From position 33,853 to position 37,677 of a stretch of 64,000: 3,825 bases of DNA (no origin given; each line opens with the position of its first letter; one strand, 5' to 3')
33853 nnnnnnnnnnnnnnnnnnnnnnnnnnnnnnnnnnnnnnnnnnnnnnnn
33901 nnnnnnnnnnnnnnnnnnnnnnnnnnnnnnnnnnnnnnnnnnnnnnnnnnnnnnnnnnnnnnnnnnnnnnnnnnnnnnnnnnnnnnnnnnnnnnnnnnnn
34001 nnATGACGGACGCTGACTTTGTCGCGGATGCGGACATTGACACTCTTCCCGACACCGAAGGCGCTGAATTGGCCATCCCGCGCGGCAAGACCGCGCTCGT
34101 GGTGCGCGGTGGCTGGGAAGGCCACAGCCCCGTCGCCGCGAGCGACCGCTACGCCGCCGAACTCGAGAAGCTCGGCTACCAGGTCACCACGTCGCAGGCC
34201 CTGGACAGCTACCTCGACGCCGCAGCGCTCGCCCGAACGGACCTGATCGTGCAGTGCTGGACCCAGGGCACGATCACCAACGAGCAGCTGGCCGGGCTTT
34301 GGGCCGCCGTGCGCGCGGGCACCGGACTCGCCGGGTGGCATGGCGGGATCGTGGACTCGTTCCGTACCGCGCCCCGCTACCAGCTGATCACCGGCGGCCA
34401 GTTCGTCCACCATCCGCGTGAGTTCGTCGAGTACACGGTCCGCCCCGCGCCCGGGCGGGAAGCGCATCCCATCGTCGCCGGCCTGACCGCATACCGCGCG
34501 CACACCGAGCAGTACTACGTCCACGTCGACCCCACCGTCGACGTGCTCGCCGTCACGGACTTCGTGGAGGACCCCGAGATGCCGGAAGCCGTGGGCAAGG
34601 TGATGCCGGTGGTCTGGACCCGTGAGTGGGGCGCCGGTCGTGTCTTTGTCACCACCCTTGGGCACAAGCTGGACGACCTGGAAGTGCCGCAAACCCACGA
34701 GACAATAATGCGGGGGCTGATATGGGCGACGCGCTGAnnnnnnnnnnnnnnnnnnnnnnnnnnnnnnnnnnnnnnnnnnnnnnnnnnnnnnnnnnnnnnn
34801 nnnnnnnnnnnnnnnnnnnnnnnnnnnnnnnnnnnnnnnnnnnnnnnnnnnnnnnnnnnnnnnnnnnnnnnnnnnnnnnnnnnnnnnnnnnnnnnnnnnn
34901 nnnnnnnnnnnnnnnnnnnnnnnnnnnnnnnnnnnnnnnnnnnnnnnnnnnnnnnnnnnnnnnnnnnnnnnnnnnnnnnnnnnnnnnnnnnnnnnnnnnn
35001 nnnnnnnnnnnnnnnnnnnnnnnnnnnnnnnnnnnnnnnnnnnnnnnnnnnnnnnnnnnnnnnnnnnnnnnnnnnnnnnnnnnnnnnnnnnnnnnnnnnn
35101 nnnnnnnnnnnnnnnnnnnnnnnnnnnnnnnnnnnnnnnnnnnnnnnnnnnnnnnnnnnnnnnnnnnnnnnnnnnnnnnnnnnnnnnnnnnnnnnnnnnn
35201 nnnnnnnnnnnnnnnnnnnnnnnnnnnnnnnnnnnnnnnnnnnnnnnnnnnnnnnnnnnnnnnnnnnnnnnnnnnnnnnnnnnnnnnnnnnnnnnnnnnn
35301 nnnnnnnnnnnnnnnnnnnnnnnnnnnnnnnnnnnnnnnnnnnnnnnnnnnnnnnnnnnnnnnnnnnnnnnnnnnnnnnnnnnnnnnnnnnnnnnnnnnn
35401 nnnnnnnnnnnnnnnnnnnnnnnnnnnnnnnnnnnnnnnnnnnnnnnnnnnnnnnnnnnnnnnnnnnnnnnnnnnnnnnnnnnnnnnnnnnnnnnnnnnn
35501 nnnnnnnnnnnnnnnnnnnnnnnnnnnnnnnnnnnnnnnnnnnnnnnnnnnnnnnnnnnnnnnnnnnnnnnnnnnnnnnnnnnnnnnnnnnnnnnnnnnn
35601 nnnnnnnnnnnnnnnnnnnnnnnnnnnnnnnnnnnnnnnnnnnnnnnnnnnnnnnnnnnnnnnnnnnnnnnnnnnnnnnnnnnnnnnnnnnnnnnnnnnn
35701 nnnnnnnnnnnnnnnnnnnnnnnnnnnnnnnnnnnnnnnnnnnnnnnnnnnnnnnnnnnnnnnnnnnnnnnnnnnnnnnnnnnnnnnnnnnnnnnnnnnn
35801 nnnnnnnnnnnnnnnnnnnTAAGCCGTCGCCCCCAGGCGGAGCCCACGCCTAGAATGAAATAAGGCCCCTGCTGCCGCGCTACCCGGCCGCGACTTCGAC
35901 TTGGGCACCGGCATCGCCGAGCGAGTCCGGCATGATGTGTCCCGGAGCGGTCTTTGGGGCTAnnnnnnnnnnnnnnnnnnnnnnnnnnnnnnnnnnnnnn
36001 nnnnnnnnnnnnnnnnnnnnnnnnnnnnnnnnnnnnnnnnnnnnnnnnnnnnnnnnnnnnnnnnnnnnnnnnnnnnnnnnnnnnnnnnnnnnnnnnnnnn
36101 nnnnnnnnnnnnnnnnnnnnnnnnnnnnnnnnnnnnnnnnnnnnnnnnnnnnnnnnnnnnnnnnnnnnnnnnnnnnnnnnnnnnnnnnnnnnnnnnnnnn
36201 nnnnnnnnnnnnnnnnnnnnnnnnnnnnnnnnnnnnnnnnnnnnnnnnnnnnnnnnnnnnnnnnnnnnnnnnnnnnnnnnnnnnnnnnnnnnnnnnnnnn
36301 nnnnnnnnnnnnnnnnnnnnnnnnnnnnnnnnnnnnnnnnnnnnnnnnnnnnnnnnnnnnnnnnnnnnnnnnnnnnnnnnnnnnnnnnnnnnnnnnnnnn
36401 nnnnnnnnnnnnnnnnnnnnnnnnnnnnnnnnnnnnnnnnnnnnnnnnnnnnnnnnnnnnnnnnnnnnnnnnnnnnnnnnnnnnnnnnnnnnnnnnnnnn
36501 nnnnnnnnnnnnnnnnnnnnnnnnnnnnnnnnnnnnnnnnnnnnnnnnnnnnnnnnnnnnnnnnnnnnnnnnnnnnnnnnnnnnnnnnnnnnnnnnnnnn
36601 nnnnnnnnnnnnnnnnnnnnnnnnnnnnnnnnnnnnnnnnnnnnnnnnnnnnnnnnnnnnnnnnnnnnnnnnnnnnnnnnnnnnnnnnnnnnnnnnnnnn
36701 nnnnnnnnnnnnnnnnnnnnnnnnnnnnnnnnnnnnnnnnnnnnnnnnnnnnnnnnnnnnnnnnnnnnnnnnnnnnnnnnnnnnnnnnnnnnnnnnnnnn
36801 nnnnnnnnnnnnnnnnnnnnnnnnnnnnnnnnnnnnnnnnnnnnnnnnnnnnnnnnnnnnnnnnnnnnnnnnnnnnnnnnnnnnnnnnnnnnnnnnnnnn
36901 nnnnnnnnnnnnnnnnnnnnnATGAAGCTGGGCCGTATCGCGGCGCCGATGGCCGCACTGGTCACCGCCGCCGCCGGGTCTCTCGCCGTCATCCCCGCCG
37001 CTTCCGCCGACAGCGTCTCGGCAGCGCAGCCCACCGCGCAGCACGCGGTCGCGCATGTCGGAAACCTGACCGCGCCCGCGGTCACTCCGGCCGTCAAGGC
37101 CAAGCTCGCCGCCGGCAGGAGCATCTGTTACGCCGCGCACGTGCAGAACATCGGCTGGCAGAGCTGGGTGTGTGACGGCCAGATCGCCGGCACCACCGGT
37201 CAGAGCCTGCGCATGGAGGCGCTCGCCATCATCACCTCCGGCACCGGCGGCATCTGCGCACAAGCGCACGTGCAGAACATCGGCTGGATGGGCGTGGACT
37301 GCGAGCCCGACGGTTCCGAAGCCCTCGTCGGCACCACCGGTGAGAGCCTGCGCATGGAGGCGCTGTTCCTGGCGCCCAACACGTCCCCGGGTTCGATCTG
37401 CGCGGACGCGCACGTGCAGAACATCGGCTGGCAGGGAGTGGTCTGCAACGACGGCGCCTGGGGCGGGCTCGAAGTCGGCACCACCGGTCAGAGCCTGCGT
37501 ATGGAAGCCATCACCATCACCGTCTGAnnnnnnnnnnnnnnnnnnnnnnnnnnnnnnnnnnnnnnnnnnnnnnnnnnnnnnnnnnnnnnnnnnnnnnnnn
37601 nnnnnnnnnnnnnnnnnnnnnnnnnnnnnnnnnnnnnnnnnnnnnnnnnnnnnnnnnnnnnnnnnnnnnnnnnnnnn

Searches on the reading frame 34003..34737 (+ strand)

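Call 19: search_protein_families(library=pfam, proteins=[window:34003-34737:+], max_evalue=0.001)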
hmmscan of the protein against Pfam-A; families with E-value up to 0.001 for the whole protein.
window:34003-34737:+ (244 aa): 1 family
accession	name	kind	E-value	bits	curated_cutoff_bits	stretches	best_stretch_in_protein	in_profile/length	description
PF06283.17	ThuA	-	6.6e-45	154.4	33.4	1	31-242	2-209/209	Trehalose utilisation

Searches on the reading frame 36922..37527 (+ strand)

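Call 79: search_protein_families(library=pfam, proteins=[window:36922-37527:+], max_evalue=0.01)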
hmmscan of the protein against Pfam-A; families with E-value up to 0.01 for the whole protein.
window:36922-37527:+ (201 aa): 2 families
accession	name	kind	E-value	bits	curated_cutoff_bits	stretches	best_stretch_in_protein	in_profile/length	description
PF07538.16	ChW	-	1.7e-39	133.7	22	3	73-103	1-31/35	Clostridial hydrophobic W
PF18251.7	Defensin_5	-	0.0023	18.4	25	0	112-128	21-37/39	Fungal defensin Copsin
